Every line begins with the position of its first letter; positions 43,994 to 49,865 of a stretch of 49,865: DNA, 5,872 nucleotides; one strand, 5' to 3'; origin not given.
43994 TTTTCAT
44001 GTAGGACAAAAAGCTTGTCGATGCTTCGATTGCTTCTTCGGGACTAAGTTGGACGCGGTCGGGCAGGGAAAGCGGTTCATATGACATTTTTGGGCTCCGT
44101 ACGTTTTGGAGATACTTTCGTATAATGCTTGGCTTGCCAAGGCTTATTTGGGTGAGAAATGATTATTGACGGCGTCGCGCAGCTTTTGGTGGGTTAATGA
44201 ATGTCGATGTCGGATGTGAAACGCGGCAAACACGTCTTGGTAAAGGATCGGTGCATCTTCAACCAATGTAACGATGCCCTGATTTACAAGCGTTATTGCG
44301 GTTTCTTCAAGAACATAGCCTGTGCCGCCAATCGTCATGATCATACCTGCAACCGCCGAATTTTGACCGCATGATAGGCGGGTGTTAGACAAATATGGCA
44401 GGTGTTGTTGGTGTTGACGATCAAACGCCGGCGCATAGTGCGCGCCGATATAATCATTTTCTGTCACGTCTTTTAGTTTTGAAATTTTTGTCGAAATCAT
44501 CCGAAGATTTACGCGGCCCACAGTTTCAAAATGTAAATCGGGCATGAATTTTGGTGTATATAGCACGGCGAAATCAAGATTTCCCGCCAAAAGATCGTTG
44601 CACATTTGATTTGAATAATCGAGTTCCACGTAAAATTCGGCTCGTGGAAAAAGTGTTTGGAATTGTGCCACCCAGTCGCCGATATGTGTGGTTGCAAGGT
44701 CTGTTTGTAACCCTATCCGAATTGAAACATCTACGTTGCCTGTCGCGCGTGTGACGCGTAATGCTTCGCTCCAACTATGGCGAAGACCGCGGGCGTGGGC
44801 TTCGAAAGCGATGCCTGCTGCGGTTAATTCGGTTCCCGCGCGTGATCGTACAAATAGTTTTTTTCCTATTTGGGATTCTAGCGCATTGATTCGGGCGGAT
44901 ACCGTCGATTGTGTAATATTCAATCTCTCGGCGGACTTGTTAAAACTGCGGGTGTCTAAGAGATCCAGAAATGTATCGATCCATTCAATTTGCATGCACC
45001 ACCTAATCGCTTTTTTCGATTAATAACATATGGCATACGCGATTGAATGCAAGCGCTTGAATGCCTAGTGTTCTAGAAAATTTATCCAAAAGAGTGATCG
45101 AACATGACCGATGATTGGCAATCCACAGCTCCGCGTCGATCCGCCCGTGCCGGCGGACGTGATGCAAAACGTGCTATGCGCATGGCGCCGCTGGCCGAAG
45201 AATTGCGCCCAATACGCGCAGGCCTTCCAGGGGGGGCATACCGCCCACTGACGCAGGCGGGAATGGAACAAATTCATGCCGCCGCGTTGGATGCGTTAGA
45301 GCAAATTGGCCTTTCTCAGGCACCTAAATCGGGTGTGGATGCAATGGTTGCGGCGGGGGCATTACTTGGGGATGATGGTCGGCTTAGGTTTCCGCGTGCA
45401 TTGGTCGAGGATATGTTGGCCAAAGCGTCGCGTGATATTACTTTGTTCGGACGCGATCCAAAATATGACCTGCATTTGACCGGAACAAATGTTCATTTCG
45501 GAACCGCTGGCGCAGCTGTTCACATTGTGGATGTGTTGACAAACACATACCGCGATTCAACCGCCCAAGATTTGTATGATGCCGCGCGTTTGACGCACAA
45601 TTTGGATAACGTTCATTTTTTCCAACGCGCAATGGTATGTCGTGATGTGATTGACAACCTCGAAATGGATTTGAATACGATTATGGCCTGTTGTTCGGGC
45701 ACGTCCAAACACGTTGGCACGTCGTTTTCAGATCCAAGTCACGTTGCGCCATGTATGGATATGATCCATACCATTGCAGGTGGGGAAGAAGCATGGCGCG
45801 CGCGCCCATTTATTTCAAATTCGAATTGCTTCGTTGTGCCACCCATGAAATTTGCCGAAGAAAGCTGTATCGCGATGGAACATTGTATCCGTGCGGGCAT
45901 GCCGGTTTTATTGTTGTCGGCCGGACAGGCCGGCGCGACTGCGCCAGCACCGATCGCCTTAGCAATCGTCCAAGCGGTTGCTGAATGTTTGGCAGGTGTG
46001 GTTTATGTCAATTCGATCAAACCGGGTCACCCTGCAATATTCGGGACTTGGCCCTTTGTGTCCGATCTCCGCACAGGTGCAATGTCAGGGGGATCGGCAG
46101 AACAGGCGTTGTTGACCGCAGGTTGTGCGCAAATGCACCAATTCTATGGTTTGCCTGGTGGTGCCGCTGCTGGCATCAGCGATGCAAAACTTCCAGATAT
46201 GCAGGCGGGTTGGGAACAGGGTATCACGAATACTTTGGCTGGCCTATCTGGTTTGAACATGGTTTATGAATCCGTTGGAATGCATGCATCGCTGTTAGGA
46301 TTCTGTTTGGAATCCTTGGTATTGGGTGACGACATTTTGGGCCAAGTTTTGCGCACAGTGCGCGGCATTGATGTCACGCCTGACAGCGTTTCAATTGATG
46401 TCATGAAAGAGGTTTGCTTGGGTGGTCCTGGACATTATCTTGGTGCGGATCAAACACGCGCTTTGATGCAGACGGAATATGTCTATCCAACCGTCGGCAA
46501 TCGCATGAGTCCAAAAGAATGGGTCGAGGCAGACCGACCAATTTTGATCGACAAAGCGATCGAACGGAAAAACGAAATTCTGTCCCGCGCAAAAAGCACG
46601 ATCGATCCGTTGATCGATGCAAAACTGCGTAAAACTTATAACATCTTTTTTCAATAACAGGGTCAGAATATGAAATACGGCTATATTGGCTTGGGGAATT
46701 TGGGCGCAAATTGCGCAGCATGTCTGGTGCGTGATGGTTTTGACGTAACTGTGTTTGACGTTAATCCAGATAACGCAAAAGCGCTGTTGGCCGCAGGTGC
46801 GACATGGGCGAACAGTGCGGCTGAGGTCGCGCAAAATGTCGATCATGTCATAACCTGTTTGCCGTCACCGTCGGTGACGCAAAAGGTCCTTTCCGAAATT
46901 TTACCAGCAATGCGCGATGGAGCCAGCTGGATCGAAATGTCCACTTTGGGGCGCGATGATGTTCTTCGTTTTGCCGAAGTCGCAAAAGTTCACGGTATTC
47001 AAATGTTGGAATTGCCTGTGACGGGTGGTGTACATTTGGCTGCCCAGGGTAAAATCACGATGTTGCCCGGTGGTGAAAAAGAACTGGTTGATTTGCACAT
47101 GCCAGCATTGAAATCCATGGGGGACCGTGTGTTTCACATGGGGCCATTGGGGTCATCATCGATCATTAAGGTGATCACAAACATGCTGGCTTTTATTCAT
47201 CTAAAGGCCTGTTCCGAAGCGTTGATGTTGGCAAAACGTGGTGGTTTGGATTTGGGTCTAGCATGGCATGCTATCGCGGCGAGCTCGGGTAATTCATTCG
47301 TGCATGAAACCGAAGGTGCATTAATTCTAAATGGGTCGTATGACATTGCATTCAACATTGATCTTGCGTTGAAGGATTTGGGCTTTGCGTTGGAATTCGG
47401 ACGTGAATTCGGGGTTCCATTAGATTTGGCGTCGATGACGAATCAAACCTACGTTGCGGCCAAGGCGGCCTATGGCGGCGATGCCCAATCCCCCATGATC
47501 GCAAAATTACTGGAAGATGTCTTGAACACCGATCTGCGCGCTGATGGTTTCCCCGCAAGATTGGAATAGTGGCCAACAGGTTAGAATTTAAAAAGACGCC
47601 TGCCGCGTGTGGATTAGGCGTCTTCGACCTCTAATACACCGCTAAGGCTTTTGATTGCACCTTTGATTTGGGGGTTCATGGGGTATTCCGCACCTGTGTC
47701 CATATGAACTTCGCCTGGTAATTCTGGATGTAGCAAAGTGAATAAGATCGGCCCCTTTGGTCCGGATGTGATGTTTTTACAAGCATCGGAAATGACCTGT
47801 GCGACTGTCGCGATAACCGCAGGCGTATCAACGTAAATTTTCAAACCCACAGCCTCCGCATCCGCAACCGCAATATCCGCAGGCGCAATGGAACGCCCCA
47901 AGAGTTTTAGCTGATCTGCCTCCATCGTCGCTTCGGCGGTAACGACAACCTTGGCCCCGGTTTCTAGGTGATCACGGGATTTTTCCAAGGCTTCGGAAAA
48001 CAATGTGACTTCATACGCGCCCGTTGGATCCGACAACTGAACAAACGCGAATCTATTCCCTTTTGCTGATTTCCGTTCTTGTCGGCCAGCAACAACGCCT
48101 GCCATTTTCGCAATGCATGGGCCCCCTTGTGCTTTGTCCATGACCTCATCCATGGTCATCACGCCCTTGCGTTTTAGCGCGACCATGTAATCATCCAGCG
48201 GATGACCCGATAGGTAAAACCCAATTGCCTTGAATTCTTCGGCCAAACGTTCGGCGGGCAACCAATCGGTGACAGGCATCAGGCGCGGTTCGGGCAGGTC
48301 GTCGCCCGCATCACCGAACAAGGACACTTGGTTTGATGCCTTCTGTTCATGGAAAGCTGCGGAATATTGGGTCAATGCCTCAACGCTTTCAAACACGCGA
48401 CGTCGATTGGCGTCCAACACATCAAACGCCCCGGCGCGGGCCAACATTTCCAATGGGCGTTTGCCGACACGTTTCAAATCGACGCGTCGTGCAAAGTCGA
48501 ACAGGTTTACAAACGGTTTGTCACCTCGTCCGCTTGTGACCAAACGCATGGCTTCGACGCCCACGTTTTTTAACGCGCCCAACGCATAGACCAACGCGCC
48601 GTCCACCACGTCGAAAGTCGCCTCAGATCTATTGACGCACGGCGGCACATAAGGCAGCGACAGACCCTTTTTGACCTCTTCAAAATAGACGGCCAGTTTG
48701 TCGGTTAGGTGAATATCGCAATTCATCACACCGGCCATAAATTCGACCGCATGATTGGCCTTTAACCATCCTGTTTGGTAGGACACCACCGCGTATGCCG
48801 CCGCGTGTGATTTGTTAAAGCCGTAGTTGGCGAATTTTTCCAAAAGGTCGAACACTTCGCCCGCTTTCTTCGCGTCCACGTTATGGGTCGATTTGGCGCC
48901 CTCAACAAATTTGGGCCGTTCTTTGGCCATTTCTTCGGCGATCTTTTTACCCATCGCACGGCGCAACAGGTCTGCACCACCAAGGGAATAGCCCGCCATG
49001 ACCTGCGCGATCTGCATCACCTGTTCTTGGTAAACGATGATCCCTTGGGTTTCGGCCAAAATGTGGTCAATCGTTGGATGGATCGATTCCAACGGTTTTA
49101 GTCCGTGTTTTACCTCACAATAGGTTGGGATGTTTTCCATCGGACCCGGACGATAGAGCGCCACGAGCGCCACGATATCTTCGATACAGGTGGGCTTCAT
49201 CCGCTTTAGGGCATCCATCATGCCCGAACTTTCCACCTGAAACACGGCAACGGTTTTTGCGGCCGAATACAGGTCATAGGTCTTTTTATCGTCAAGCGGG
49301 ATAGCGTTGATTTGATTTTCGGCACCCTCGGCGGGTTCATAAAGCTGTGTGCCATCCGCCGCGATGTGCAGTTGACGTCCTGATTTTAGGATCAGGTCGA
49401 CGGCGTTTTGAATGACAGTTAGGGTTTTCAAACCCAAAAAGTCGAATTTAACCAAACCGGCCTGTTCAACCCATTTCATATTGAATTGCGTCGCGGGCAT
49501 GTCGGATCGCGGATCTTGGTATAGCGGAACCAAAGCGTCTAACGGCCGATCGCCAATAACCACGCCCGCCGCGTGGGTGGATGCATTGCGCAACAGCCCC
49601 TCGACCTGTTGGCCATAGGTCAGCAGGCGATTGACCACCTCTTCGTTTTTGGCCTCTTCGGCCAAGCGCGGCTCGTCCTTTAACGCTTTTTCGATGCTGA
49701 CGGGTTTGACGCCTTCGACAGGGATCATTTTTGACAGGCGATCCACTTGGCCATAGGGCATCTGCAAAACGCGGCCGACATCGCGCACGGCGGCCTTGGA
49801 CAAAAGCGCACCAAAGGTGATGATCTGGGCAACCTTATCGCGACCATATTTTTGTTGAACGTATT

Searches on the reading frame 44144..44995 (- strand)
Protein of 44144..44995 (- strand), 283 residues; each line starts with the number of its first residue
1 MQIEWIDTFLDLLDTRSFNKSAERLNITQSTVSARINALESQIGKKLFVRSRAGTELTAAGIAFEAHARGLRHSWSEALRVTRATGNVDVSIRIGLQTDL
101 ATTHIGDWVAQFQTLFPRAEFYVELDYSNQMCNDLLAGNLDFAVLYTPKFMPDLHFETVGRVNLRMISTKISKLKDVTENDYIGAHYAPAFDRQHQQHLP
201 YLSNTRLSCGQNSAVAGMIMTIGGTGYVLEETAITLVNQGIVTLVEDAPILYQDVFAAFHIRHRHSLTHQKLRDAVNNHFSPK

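Call 3: search_protein_families(library=pfam, proteins=[window:44144-44995:-], max_evalue=0.01)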
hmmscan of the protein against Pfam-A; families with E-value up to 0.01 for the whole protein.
window:44144-44995:- (283 aa): 3 families
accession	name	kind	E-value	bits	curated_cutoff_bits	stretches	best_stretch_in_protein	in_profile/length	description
PF00126.33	HTH_1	-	2.9e-18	66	26.6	1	4-61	2-59/60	Bacterial regulatory helix-turn-helix protein, lysR family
PF03466.25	LysR_substrate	-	4.5e-15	56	28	1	91-280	7-208/209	LysR substrate binding domain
PF13412.12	HTH_24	-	0.0028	17.6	21.9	1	22-41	24-43/48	Winged helix-turn-helix DNA-binding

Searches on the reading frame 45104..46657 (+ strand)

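Call 26: search_protein_families(library=pfam, proteins=[window:45104-46657:+], max_evalue=0.0001)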
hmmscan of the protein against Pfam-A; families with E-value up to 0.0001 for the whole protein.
window:45104-46657:+ (517 aa): 1 family
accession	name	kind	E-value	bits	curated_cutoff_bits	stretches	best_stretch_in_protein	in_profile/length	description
PF06253.16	MTTB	-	1e-103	347.5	25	1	15-509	1-489/500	Trimethylamine methyltransferase (MTTB)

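Call 77: search_protein_families(library=ncbifam, proteins=[window:45104-46657:+], max_evalue=1e-20)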
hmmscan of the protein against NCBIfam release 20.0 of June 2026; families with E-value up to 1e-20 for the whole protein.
window:45104-46657:+ (517 aa): 1 family
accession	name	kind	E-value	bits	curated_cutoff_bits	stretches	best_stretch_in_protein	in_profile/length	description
TIGR02369.2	trimeth_pyl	equivalog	6.8e-98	328.2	525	1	49-499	6-451/469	[trimethylamine--corrinoid protein] Co-methyltransferase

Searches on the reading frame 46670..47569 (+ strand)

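Call 26: search_protein_families(library=pfam, proteins=[window:46670-47569:+], max_evalue=0.0001)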
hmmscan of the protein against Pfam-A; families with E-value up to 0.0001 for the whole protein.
window:46670-47569:+ (299 aa): 4 families
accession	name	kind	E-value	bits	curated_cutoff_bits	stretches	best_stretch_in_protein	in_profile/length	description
PF03446.21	NAD_binding_2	-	3.9e-39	134.7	21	1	3-158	2-161/161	NAD binding domain of 6-phosphogluconate dehydrogenase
PF14833.11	NAD_binding_11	-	4.3e-27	95.2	30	1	161-280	1-121/122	NAD-binding of NADP-dependent 3-hydroxyisobutyrate dehydrogenase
PF02826.25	2-Hacid_dh_C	-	5.2e-06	26.4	25.1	1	2-90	38-126/178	D-isomer specific 2-hydroxyacid dehydrogenase, NAD binding domain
PF03807.23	F420_oxidored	-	1e-05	26.4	21.6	1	3-80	2-81/94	NADP oxidoreductase coenzyme F420-dependent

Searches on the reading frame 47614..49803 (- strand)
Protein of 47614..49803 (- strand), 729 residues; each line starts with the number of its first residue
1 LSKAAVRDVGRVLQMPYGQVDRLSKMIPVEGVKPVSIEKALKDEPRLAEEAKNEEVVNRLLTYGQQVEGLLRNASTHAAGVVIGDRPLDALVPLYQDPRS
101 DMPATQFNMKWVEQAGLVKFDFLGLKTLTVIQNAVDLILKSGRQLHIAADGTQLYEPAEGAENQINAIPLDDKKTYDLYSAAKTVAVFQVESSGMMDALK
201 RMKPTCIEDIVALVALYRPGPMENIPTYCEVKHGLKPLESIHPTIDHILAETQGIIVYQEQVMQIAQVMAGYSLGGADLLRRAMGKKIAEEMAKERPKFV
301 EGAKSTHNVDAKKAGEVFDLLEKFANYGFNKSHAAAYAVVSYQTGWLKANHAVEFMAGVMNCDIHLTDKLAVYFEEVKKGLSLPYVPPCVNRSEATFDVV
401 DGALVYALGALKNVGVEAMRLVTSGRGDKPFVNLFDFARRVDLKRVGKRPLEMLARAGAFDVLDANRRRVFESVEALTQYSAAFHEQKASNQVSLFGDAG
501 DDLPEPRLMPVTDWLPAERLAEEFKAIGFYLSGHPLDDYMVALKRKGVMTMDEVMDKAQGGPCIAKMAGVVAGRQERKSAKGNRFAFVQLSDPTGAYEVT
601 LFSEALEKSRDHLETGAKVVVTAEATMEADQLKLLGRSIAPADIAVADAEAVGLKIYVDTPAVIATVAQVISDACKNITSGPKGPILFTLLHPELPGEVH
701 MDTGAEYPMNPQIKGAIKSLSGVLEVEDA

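Call 26: search_protein_families(library=pfam, proteins=[window:47614-49803:-], max_evalue=0.0001)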
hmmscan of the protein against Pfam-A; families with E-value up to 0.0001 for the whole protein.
window:47614-49803:- (729 aa): 4 families
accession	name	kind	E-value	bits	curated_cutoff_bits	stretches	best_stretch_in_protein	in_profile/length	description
PF17657.6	DNA_pol3_finger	-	1.3e-61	207.2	22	1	128-305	2-164/166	Bacterial DNA polymerase III alpha subunit finger domain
PF07733.18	DNA_pol3_alpha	-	2.8e-32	112.8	23.9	1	2-124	140-260/260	Bacterial DNA polymerase III alpha NTPase domain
PF14579.12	HHH_6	-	7.3e-22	77.8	25.6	1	386-469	5-89/90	Helix-hairpin-helix motif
PF01336.31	tRNA_anti-codon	-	9e-08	32.4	27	1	571-630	3-62/75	OB-fold nucleic acid binding domain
